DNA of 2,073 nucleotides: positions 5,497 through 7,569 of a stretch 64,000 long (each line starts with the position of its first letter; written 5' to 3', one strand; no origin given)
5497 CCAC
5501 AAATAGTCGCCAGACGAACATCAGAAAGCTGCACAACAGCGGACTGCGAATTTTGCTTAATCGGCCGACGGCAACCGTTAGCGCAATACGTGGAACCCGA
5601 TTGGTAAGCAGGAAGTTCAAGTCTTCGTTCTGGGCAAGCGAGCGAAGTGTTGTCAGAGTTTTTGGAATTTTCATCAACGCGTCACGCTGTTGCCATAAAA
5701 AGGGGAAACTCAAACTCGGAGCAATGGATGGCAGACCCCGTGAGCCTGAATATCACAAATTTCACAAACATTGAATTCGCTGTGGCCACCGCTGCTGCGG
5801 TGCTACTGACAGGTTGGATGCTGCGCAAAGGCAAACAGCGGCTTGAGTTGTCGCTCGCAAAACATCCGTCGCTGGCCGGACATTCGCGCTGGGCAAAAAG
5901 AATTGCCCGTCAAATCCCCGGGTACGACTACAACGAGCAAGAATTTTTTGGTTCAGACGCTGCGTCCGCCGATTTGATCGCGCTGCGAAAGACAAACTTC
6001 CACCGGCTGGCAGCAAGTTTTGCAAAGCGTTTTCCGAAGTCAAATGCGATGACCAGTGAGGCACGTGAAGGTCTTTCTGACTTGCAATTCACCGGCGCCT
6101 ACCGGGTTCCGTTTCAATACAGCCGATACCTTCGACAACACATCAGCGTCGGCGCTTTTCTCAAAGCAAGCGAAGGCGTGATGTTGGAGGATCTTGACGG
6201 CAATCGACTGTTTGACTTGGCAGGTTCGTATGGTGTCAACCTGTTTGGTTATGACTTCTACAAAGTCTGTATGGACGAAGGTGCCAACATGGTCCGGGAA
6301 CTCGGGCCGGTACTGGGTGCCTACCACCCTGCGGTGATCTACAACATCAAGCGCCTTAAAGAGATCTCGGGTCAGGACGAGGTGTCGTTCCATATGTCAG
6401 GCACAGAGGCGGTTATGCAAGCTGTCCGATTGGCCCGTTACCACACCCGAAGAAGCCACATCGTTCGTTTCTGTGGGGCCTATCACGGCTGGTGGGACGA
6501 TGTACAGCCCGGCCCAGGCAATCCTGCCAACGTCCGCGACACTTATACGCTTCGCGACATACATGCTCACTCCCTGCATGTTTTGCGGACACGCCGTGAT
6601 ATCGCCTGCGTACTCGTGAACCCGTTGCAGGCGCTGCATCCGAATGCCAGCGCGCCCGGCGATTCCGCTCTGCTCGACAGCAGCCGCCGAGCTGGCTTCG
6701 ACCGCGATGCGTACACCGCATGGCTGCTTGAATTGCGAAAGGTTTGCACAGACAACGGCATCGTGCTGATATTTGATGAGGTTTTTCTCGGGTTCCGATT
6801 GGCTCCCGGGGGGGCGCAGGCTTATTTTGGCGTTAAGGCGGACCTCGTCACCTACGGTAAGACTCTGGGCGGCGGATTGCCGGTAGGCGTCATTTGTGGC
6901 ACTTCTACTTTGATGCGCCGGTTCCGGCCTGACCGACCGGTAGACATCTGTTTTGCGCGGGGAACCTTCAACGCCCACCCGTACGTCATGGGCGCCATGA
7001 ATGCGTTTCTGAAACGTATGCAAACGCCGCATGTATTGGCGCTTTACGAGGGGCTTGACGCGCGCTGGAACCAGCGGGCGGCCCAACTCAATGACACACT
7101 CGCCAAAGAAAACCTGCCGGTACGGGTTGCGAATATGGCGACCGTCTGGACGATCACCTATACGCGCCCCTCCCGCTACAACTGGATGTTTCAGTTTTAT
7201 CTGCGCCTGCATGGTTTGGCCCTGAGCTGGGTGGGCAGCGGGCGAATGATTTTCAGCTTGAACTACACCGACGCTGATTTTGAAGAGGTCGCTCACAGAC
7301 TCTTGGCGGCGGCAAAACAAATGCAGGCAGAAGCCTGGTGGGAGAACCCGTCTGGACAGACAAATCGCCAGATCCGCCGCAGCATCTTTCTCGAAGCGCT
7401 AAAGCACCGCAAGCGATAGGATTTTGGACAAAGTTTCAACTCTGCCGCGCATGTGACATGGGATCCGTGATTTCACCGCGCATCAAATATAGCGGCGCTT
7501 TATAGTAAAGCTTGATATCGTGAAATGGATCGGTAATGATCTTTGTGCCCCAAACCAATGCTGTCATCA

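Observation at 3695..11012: PlcP-like phosphoesterase, GT4 glycosyltransferase and Ugd: a candidate phosphate-sparing glycolipid (MGDG/GADG-type) remodelling cluster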

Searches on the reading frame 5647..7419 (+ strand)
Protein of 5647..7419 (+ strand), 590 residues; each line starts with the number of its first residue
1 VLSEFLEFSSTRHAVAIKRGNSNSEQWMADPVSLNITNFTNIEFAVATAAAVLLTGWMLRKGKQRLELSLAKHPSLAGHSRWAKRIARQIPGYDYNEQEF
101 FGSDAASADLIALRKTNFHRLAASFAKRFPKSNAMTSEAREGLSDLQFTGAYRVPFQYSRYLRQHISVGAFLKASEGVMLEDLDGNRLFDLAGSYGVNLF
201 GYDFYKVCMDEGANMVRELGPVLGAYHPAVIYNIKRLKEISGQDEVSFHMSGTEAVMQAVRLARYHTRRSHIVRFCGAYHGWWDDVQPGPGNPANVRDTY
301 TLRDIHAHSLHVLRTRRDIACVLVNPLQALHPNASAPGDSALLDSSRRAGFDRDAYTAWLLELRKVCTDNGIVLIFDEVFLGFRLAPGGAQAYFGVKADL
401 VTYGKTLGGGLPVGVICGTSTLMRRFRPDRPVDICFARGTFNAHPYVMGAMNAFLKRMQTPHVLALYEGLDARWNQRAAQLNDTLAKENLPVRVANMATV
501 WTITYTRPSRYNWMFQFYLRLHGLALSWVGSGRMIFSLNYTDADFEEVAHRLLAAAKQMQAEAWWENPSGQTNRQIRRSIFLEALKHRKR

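Call 3: search_protein_families(library=pfam, proteins=[window:5647-7419:+])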
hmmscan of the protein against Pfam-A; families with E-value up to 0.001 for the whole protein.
window:5647-7419:+ (590 aa): 1 family
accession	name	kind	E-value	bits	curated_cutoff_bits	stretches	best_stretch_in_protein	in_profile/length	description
PF00202.27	Aminotran_3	-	4.5e-34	118.3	30.5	1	170-552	11-399/403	Aminotransferase class-III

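Call 4: search_protein_families(library=ncbifam, proteins=[window:5647-7419:+])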
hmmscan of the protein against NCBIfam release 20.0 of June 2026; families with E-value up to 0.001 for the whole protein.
window:5647-7419:+ (590 aa): 64 families (the best 25 are shown)
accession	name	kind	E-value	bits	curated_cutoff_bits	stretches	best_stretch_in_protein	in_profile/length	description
NF000818.0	PRK00062.1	subfamily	4.1e-52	177.3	398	2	358-508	220-364/429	glutamate-1-semialdehyde 2,1-aminomutase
TIGR00713.1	hemL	equivalog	8e-51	173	527.3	1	170-509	32-361/423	glutamate-1-semialdehyde 2,1-aminomutase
NF041362.1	GntE_guanitoxin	equivalog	3e-38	131.5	525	2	358-506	228-370/426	guanitoxin biosynthesis PLP-dependent transaminase GntE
NF009055.0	PRK12389.1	equivalog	4.7e-38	130.9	637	2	358-507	221-364/431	glutamate-1-semialdehyde 2,1-aminomutase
NF001864.0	PRK00615.1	equivalog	1.2e-27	96.6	706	2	359-507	223-365/433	glutamate-1-semialdehyde aminotransferase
NF005993.0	PRK08117.1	subfamily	2.4e-27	95.6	574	2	357-483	227-348/433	aspartate aminotransferase family protein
NF004426.0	PRK05769.1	equivalog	2.6e-25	89.1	552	2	173-281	41-153/441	acetyl ornithine aminotransferase family protein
NF004856.0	PRK06209.1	equivalog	5.9e-25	87.7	486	1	169-490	41-345/450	glutamate-1-semialdehyde 2,1-aminomutase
TIGR00707.1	argD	subfamily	1.1e-23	83.7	410.05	2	355-464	188-292/381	acetylornithine/succinylornithine family transaminase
TIGR00700.1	GABAtrnsam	equivalog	4.5e-22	78.2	506.65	2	170-281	17-132/420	4-aminobutyrate--2-oxoglutarate transaminase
NF005453.0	PRK07046.1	subfamily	1.1e-21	77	425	1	119-498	17-378/453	transaminase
NF005692.0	PRK07495.1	equivalog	1.6e-19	69.8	724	2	354-486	215-342/425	4-aminobutyrate--2-oxoglutarate transaminase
NF002797.0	PRK02936.1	equivalog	1.9e-19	69.7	496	2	354-465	184-290/385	acetylornithine transaminase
NF002874.0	PRK03244.1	equivalog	2.3e-19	69.5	457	2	357-483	203-324/399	acetylornithine transaminase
NF005272.0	PRK06777.1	equivalog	4e-19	68.5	725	2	355-458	216-314/421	4-aminobutyrate--2-oxoglutarate transaminase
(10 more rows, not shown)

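Call 37: search_solved_structures(query=window:5647-7419:+, max_evalue=1e-10)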
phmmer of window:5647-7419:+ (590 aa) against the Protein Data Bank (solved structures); distinct sequences matched with E-value up to 1e-10: 54.
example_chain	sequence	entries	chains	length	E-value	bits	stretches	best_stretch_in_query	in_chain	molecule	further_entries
6kfm_A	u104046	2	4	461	2.2e-44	155.1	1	170-548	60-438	Mycosubtilin synthase subunit A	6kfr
6kfu_A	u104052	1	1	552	3.6e-44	154.5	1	170-549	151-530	Mycosubtilin synthase subunit A,Mycosubtilin synthase subunit A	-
6w80_A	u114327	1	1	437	1.2e-35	126.3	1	358-465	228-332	Glutamate-1-semialdehyde 2,1-aminomutase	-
2e7u_A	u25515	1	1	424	7.2e-34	120.4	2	370-507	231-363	Glutamate-1-semialdehyde 2,1-aminomutase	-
5i92_A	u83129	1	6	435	4e-33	118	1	155-461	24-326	Glutamate-1-semialdehyde 2,1-aminomutase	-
2epj_A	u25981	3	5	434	6e-33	117.4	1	171-491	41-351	Glutamate-1-semialdehyde 2,1-aminomutase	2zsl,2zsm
5hdm_A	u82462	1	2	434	2.1e-31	112.3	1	171-461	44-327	Glutamate-1-semialdehyde 2,1-aminomutase 1, chloroplastic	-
4e77_A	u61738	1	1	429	2.5e-30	108.8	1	168-507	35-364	Glutamate-1-semialdehyde 2,1-aminomutase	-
2cfb_A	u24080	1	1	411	3.9e-30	108.1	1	176-471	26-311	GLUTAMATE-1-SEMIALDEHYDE 2,1-AMINOMUTASE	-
3k28_A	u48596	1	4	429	4e-30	108.1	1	170-464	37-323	Glutamate-1-semialdehyde 2,1-aminomutase 2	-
3l44_A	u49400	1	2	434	5.5e-28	101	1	172-507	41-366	Glutamate-1-semialdehyde 2,1-aminomutase 1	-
2gsa_A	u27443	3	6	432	6.7e-28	100.7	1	179-471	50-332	GLUTAMATE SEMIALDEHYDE AMINOTRANSFERASE | PROTEIN (GLUTAMATE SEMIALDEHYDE AMINOTRANSFERASE)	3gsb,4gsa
3fqa_A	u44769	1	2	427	7.2e-28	100.6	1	179-471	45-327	Glutamate-1-semialdehyde 2,1-aminomutase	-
4zm3_A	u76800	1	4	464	1.1e-27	100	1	171-506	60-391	Aminotransferase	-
2hoy_A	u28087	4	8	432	1.3e-27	99.8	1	179-471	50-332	Glutamate-1-semialdehyde 2,1-aminomutase (GSAM) apo-form | Glutamate-1-semialdehyde 2,1-aminomutase (GSAM) pmp-form | Glutamate-1-semialdehyde 2,1-aminomutase (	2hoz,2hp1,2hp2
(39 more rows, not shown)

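Call 52: search_dna_similar(query=window:5728-7419:+, collection=plasmids, mode=protein, max_rows=25, max_evalue=1e-30)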
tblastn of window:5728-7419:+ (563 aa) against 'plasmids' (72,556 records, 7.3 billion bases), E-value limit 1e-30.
Records with a match: 152; places in all: 153; records where one place covers at least 80% of the query: 115.
Best place of each record, by identity: 60-80% 1; <60% 151.
By first word of the organism name: Ralstonia 103; Rhizobium 11; Agrobacterium 9; Sinorhizobium 3; Variovorax 3; Burkholderia 2; Nostoc 2; Streptomyces 2; Bacillus 2; Sphingomonas 1; and 14 more.
By predicted mobility (MOB-suite, as given by PLSDB): mobilizable 100; non-mobilizable 46; conjugative 6.
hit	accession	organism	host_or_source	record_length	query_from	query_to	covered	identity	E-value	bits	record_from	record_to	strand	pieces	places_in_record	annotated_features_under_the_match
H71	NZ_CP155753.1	Sphingomonas parapaucimobilis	Chinese cabbage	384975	32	561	94%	62.1%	0e+0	674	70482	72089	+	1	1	aminotransferase class III-fold pyridoxal phosphate-dependent enzyme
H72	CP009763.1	Ralstonia solanacearum OE1-1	Solanum virginianum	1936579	81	547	83%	31.9%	2e-50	194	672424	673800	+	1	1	non-ribosomal peptide synthase/polyketide synthase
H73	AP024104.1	Ralstonia solanacearum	-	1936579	81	547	83%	31.9%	2e-50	194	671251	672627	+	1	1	non-ribosomal peptide synthetase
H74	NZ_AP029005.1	Ralstonia pseudosolanacearum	-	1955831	81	547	83%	31.9%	2e-50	194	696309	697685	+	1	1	none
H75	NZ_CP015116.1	Ralstonia pseudosolanacearum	eggplant,true culture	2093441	81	547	83%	31.9%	2e-50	194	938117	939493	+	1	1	none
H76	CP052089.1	Ralstonia solanacearum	tomato,cell culture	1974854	81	547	83%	31.9%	3e-50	194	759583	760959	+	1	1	none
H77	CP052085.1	Ralstonia solanacearum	tomato,cell culture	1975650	81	547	83%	31.9%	3e-50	194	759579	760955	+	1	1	none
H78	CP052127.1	Ralstonia solanacearum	tomato,cell culture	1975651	81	547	83%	31.9%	3e-50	194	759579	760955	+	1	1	non-ribosomal peptide synthase/polyketide synthase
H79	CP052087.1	Ralstonia solanacearum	tomato,cell culture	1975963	81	547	83%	31.9%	3e-50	194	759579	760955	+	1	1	non-ribosomal peptide synthase/polyketide synthase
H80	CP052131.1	Ralstonia solanacearum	tomato,cell culture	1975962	81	547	83%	31.9%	3e-50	194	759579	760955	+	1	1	non-ribosomal peptide synthase/polyketide synthase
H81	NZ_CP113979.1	Ralstonia pseudosolanacearum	Cucurbita maxima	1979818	81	547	83%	31.9%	3e-50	194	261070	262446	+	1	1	none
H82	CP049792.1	Ralstonia solanacearum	whole organism,isolated from the ...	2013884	81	547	83%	31.9%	3e-50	194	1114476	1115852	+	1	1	amino acid adenylation domain-containing protein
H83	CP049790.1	Ralstonia solanacearum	whole organism,isolated from the ...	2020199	81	547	83%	31.9%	3e-50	194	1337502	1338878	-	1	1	hybrid non-ribosomal peptide synthetase/type I polyketide synthase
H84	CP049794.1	Ralstonia solanacearum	whole organism,isolated from the ...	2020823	81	547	83%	31.9%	3e-50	194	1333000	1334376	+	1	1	hybrid non-ribosomal peptide synthetase/type I polyketide synthase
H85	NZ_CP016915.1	Ralstonia pseudosolanacearum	Tobacco,tissu sample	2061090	81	547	83%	31.9%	3e-50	194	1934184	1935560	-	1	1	none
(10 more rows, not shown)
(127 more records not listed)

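Call 54: get_annotated_region(hit=H71, flank=9000)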
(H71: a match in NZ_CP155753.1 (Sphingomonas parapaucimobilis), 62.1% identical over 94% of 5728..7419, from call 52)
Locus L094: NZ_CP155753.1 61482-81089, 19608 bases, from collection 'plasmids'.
description: Sphingomonas parapaucimobilis strain YK209 plasmid unnamed5, complete sequence
organism: Sphingomonas parapaucimobilis (NCBI taxid 28213)
taxonomy: Bacteria; Pseudomonadota; Alphaproteobacteria; Sphingomonadales; Sphingomonadaceae; Sphingomonas; Sphingomonas parapaucimobilis
host: -; source: Chinese cabbage; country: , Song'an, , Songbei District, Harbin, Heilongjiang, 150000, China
typing (MOB-suite, as given by PLSDB): non-mobilizable
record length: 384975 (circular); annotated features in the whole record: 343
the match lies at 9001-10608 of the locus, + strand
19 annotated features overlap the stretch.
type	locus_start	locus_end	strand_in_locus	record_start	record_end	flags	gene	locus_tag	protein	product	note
CDS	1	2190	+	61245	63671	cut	-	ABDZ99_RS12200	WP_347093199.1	ATP-binding protein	-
CDS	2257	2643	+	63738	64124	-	-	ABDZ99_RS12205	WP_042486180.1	response regulator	GO:0000160 - phosphorelay signal transduction system [Evidence IEA]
CDS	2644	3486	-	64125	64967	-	-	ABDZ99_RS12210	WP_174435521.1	class I SAM-dependent methyltransferase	-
CDS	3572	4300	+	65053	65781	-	-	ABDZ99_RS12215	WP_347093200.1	ComF family protein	-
CDS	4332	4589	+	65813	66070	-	grxC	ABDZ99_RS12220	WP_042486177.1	glutaredoxin 3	-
CDS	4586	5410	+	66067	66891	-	-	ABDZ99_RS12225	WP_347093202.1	carbon-nitrogen hydrolase family protein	-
CDS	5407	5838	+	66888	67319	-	-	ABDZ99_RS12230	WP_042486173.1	DUF1178 family protein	-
CDS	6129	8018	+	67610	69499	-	-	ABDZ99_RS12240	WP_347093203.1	methyl-accepting chemotaxis protein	GO:0007165 - signal transduction [Evidence IEA]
CDS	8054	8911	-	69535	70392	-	asd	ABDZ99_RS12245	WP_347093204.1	archaetidylserine decarboxylase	GO:0008654 - phospholipid biosynthetic process [Evidence IEA]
CDS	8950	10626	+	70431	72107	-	-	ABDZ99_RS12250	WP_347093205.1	aminotransferase class III-fold pyridoxal phosphate-dependent enzyme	-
CDS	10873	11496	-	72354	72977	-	-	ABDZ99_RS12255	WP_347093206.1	hypothetical protein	-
CDS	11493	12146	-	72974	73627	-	-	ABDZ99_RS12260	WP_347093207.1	methyltransferase domain-containing protein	-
CDS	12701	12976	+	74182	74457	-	-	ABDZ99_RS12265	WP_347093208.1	hypothetical protein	-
CDS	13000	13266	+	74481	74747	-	-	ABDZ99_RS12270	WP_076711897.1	hypothetical protein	-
CDS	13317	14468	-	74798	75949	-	-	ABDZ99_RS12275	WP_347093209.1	N-acetyltransferase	-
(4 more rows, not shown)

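Call 71: search_protein_families(library=pfam, proteins=[L094:11493-12146:-, L094:13317-14468:-], max_evalue=0.01)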
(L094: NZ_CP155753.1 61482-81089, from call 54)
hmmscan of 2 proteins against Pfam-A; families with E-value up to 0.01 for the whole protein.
L094:11493-12146:- (217 aa): 11 families
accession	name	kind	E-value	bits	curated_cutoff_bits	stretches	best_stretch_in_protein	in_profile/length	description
PF08241.18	Methyltransf_11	-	1.6e-23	83.6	21.2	1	45-140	2-95/95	Methyltransferase domain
PF13649.12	Methyltransf_25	-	9.3e-20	71.6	27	1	43-136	1-97/97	Methyltransferase domain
PF13847.12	Methyltransf_31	-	1.4e-16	60.9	27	1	41-144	5-113/145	Methyltransferase domain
PF08242.18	Methyltransf_12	-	4.5e-16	59.8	30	1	44-137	1-97/98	Methyltransferase domain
PF01209.24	Ubie_methyltran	-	8.8e-16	58.4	20.1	1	5-140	15-151/233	ubiE/COQ5 methyltransferase family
PF13489.12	Methyltransf_23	-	1.3e-12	48.2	27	1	38-143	21-119/164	Methyltransferase domain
PF07021.18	MetW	-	4.8e-07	30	21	1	37-133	11-103/193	Methionine biosynthesis protein MetW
PF20922.3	Anamorsin_N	-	1.3e-05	25.5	27.1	1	88-147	34-94/163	Anamorsin, N-terminal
PF01170.24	UPF0020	-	0.0019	18.3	22.3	1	59-112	75-128/197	RMKL-like, methyltransferase domain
PF01135.25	PCMT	-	0.0026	18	20.3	1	40-120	74-157/210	Protein-L-isoaspartate(D-aspartate) O-methyltransferase (PCMT)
PF02353.26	CMAS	-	0.006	16.4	27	1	40-139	63-163/273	Mycolic acid cyclopropane synthetase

L094:13317-14468:- (383 aa): 1 family
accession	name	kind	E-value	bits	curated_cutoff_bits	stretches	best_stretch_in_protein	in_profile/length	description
PF00583.31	Acetyltransf_1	-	0.0042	17.8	20.7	0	48-124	25-95/116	Acetyltransferase (GNAT) family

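Call 72: find_homologous_proteins(query=L094:8950-10626:+, max_evalue=1e-20)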
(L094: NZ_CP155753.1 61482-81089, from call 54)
Query L094:8950-10626:+ (558 aa): 8000 proteins with E <= 1e-20 among 8000 candidates; the best 120 are listed.
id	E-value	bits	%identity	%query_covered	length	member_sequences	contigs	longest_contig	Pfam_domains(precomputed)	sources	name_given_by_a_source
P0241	0.0e+0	1227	95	100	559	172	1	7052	PF00202.28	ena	-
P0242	3.1e-293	992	79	96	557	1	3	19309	PF00202.28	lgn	-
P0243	5.5e-286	968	77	100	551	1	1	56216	PF00202.28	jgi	jgi:glutamate-1-semialdehyde 2,1-aminomutase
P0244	4.9e-285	965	76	97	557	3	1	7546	PF00202.28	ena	-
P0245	1.7e-282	956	75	100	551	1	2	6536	PF00202.28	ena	-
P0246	7.0e-282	954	75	100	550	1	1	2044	PF00202.28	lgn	-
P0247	1.8e-281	953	76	97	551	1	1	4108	PF00202.28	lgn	-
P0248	3.0e-281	952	75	97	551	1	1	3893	PF00202.28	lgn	-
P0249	4.2e-281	952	76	100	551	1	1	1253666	PF00202.28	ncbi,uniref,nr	ncbi:glutamate-1-semialdehyde 2,1-aminomutase [Sphingomonas metalli]|uniref:Glutamate-1-semialdehyde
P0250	2.8e-280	949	76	100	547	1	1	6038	PF00202.28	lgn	-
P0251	3.7e-280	948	74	100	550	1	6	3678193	PF00202.28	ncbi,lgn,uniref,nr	ncbi:aminotransferase class III-fold pyridoxal phosphate-dependent enzyme [Sphingomonas radiodurans]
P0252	4.0e-280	948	74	100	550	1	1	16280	PF00202.28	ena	-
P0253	5.2e-280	948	77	96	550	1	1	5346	PF00202.28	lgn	-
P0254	1.6e-279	946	76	100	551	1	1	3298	PF00202.28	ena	-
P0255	2.0e-279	946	76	97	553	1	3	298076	PF00202.28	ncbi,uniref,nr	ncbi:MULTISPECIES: aminotransferase class III-fold pyridoxal phosphate-dependent enzyme [unclassifie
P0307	4.4e-267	905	73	98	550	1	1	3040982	PF00202.28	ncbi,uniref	ncbi:aminotransferase class III-fold pyridoxal phosphate-dependent enzyme [Croceibacterium sp. TMG7-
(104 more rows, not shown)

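Call 73: find_encoding_contigs(protein=P0307, flank=9000, max_places=1)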
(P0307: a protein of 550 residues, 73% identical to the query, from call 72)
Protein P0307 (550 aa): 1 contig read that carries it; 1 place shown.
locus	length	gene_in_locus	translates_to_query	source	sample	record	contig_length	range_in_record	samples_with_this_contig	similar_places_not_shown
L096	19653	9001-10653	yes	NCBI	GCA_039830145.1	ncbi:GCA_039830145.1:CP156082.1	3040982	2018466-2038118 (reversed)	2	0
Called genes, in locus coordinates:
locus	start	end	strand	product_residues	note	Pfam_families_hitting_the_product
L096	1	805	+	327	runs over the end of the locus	PF04371:PAD_porph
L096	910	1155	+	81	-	-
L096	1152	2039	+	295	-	PF25539:Bestrophin_2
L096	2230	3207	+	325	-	PF08885:GSCFA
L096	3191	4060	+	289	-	PF18588:WcbI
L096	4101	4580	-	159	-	PF13302:Acetyltransf_3 (weak), PF13420:Acetyltransf_4, PF00583:Acetyltransf_1, PF13508:Acetyltransf_7 (weak)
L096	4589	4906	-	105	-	PF01906:YbjQ_1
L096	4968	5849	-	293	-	PF23441:SDR (weak), PF00106:adh_short, PF08659:KR, PF13561:adh_short_C2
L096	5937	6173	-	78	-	PF10073:GapR_DNA-bd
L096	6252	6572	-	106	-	PF06844:DUF1244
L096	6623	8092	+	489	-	PF00224:PK, PF02887:PK_C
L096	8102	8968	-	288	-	PF02666:PS_Dcarbxylase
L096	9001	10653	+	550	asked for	PF00202:Aminotran_3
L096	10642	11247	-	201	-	-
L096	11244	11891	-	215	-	PF01209:Ubie_methyltran, PF07021:MetW (weak), PF13489:Methyltransf_23, PF13847:Methyltransf_31, PF08241:Methyltransf_11, PF08242:Methyltransf_12, PF13649:Methyltransf_25, PF20922:Anamorsin_N (weak)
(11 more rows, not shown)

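Call 74: find_encoding_contigs(protein=P0251, flank=9000, max_places=1)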
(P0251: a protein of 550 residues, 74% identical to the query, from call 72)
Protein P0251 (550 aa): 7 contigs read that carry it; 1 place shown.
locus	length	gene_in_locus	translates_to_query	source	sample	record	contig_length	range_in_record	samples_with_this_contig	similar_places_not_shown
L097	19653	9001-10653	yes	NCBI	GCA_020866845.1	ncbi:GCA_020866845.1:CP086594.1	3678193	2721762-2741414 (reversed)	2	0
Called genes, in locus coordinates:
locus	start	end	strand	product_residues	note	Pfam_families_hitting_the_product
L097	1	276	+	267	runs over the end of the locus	PF00106:adh_short, PF13561:adh_short_C2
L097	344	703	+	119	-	PF04480:DUF559, PF18741:MTES_1575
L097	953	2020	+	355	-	PF01264:Chorismate_synt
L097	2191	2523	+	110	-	-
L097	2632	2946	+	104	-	-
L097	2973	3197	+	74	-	-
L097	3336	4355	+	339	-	PF07486:Hydrolase_2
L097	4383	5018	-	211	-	PF03379:CcmB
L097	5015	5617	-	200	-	PF00005:ABC_tran, PF13304:AAA_21 (faint)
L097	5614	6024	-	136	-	PF06262:Zincin_1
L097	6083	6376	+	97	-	PF01329:Pterin_4a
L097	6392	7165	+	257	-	PF00106:adh_short, PF08659:KR (weak), PF13561:adh_short_C2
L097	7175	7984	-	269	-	PF13369:Transglut_core2, PF13371:TPR_9 (weak)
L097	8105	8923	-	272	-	PF02666:PS_Dcarbxylase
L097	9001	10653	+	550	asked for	PF00202:Aminotran_3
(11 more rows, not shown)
